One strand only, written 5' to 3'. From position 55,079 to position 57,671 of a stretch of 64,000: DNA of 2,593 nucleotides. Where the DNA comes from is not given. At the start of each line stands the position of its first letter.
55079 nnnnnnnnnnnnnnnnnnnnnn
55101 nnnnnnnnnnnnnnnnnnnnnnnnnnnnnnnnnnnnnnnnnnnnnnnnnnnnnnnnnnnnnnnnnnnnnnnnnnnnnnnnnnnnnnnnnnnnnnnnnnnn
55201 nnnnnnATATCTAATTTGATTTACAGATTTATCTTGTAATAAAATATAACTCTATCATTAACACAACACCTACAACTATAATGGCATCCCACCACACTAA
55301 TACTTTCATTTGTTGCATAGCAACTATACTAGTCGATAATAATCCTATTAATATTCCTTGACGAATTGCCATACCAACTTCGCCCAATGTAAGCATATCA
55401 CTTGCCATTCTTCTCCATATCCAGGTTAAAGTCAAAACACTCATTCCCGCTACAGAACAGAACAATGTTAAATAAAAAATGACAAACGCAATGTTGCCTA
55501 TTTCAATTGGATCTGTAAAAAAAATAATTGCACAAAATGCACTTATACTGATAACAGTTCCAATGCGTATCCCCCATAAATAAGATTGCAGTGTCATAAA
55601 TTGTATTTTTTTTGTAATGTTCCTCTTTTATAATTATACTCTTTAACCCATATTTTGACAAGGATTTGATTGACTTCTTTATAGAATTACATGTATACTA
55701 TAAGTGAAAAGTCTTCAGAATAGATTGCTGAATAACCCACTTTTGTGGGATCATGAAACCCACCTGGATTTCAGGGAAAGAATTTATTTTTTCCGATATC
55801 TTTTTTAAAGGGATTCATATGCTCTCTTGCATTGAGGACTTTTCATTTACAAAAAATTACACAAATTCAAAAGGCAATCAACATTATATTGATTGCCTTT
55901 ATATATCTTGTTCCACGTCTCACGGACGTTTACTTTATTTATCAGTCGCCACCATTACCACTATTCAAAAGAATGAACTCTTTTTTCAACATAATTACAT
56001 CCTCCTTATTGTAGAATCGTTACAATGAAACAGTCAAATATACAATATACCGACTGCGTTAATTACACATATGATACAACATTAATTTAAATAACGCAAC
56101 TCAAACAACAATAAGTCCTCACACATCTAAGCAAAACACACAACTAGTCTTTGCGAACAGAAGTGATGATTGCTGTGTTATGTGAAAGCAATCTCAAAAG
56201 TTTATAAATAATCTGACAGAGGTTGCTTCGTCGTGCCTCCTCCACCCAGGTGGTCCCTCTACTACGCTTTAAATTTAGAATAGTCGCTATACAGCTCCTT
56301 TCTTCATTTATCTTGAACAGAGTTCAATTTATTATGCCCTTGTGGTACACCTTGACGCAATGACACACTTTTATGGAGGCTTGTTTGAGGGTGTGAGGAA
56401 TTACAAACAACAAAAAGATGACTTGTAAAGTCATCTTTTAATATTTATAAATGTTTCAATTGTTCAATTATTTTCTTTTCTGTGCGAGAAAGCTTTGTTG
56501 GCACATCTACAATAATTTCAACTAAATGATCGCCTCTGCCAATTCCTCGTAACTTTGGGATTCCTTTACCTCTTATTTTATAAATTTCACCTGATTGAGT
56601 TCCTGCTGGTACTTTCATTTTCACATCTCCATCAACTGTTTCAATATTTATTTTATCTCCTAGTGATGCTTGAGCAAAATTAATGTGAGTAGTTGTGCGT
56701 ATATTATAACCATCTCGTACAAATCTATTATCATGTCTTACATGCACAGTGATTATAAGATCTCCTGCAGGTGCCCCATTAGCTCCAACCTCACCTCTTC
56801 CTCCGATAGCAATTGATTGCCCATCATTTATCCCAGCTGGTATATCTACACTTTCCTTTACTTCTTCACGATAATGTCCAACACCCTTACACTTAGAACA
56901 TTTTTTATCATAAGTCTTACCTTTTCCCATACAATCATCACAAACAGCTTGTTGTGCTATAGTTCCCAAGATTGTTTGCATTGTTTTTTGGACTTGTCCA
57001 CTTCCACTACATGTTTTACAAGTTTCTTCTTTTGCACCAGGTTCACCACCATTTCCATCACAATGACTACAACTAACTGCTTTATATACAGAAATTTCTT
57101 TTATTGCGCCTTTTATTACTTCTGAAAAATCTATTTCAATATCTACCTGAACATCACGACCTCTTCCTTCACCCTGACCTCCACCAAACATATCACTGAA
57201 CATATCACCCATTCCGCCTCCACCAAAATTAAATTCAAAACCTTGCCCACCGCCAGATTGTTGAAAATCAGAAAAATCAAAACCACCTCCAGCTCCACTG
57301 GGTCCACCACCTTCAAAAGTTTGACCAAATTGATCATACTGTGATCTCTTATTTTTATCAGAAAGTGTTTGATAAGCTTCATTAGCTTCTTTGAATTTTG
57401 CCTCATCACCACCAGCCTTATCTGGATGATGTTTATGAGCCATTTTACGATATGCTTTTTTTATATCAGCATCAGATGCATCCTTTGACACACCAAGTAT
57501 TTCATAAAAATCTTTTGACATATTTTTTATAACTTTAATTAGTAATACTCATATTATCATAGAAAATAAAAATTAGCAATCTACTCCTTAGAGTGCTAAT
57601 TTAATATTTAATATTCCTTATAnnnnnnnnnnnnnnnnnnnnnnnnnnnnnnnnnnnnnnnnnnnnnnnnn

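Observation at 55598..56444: About 840-bp gene-free, structure-rich region between a membrane-protein gene and dnaJ: candidate ncRNA locus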

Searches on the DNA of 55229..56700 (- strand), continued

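Call 61: search_dna_similar(query=window:55598-56444:+, collection=plasmids, mode=distant, max_evalue=0.01, max_rows=5)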
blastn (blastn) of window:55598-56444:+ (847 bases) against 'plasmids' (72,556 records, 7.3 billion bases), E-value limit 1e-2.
No match.

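Call 81: search_with_rna_model(model_id=R1, sources=[L051, L052, L037, L032, L034, L044], max_evalue=1, filters=off)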
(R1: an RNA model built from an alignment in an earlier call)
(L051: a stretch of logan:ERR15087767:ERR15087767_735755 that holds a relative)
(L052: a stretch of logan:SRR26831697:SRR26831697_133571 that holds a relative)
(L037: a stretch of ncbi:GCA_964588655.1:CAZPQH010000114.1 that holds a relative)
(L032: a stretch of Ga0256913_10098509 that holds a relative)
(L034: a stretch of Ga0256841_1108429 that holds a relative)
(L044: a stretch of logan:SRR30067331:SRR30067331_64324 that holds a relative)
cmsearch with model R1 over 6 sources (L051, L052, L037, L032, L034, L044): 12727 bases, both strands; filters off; matches with E-value up to 1: 6.
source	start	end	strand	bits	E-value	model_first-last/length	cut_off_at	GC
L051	95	281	-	144.5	2.2e-29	1-147/147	no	0.35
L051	127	193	+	18.5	0.01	50-115/147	no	0.28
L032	208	283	+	17.3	0.018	1-147/147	no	0.39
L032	71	146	+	17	0.021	1-147/147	no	0.41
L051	199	250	+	15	0.057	1-147/147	no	0.37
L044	668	701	-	11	0.4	1-147/147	no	0.44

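Call 83: search_with_rna_model(model_id=R1, sources=[window, L041, L033, L038, L040, L046, L036, L035, L031, L047, L051], max_evalue=1e-10, make_alignment=true)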
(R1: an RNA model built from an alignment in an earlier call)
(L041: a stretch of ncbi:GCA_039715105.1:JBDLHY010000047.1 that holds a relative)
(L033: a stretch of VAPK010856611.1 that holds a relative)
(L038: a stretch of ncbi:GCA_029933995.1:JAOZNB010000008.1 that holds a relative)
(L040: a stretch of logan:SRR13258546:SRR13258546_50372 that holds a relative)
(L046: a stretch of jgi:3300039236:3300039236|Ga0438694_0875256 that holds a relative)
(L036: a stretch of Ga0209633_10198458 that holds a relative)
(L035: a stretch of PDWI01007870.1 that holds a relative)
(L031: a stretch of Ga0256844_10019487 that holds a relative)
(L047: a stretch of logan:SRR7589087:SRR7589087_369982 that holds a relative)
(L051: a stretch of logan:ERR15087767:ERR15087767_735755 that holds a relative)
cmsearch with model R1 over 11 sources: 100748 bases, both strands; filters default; matches with E-value up to 1e-10: 11.
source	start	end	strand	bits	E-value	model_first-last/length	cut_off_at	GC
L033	1042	1188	-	175.9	4e-35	1-147/147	no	0.35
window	55704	55850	+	172.2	2.4e-34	1-147/147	no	0.35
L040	476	621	-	172.2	2.5e-34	1-147/147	no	0.34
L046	744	890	-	172.1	2.5e-34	1-147/147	no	0.31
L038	2716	2862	-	168.9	1.2e-33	1-147/147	no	0.39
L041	2424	2570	-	166.3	4.3e-33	1-147/147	no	0.39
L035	2798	2947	-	153.4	2.3e-30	1-147/147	no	0.39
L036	372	557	-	149.9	1.3e-29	1-147/147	no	0.33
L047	2734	2881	-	149.6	1.5e-29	1-147/147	no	0.36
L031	1262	1448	-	147.5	4.1e-29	1-147/147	no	0.33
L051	95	281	-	144.5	1.7e-28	1-147/147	no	0.35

Alignment A7: 11 matches aligned to the model, 196 columns, each read 5' to 3' on its own strand. Consensus structure (alignment columns), stored with it:
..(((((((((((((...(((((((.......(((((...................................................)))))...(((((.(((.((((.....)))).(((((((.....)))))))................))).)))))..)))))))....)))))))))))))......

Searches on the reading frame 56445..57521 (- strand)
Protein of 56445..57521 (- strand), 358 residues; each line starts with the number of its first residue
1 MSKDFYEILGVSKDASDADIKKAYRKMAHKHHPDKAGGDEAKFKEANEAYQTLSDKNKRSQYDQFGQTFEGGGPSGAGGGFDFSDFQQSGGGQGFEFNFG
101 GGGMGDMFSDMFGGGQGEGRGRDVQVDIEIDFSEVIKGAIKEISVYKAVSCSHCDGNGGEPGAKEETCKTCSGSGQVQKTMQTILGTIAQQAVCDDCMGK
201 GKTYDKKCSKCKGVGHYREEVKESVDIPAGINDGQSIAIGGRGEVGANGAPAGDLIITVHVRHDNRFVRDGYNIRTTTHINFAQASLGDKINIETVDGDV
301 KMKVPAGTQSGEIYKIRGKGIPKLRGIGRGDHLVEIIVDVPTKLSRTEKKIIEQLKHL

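Call 8: find_related_loci(query=window:56445-57521:-, collection=genome_contigs, flank=6000)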
Query window:56445-57521:- (358 aa) in genome_contigs; peptide patterns used: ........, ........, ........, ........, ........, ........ (x = any residue, [..] = any of these).
179 stretches matched a pattern; 27 encode a relative of the query (tblastn E <= 1e-3); 27 distinct loci.
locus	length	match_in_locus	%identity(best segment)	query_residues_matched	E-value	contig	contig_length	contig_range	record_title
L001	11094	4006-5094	80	1-358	0e+0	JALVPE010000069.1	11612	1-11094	MAG: Candidatus Moraniibacteriota bacterium isolate A3_metabat1_scaf2bin.079 A3_NODE_4409_length_11612_cov_3.073748, who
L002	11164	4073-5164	80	1-358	4e-178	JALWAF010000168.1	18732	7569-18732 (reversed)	MAG: Candidatus Moraniibacteriota bacterium isolate T10_metabat2_scaf2bin.006 T10_NODE_812_length_18732_cov_5.661543, wh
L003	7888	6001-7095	79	1-358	1e-177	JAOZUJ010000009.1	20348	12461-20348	MAG: Candidatus Moraniibacteriota bacterium isolate GMC8.concoct.3 GMC8_1721_length_20348_cov_9.255162, whole genome sho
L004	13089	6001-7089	70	1-358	2e-161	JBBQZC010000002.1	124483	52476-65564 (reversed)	MAG: Candidatus Moraniibacteriota bacterium isolate Co_metawrap_2195 Cmw_2195_k141_5401157_length_124483_cov_18.9130, wh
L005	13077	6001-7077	63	1-358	9e-140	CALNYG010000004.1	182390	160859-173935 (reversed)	MAG: Candidatus Moraniibacteriota bacterium isolate HOU_bin.0114 genome assembly, contig: contig_24934, whole genome sho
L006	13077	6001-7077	55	1-356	8e-123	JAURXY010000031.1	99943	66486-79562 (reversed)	MAG: bacterium isolate E10_metabat.bin.66_sub E10_k141_149437, whole genome shotgun sequence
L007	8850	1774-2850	56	1-356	8e-122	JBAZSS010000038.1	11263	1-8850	MAG: Parcubacteria group bacterium isolate SO_2017_GW1_179 NODE_21535_length_11263_cov_1.076060_OW334_2017, whole genome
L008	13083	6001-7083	55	1-358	3e-120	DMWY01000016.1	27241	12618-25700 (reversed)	MAG TPA_asm: Candidatus Moraniibacteriota bacterium isolate UBA12116 contig_777, whole genome shotgun sequence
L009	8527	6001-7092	54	1-358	1e-119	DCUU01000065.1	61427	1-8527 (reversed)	MAG TPA_asm: Candidatus Moranbacteria bacterium UBA2206 UBA2206_contig_15202, whole genome shotgun sequence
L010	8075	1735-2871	50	1-355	2e-110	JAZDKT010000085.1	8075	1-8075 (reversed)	MAG: Candidatus Falkowbacteria bacterium isolate MEGAHIT-group-0.550 k141_2748661, whole genome shotgun sequence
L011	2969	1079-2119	52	1-357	4e-111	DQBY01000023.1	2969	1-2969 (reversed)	MAG TPA_asm: Candidatus Moraniibacteriota bacterium isolate UBA11098 contig_403552, whole genome shotgun sequence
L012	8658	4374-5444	51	1-355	3e-106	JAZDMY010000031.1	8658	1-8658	MAG: bacterium isolate MEGAHIT-group-0.684 k141_8765229, whole genome shotgun sequence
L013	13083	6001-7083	47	4-358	4e-104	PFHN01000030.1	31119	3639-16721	MAG: Candidatus Moranbacteria bacterium CG_4_8_14_3_um_filter_41_13 CG_4_8_14_3_um_filter_scaffold_197_c, whole genome s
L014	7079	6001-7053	49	4-357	3e-99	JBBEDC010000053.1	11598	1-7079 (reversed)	MAG: Candidatus Andersenbacteria bacterium isolate LejiaF_48_14 Lejia_F_7755_length_11598_cov_8, whole genome shotgun se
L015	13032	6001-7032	50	1-340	4e-99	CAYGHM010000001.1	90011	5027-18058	MAG TPA_asm: uncultured Gammaproteobacteria bacterium isolate ERP113451_co1_442 genome assembly, contig: NODE_146_length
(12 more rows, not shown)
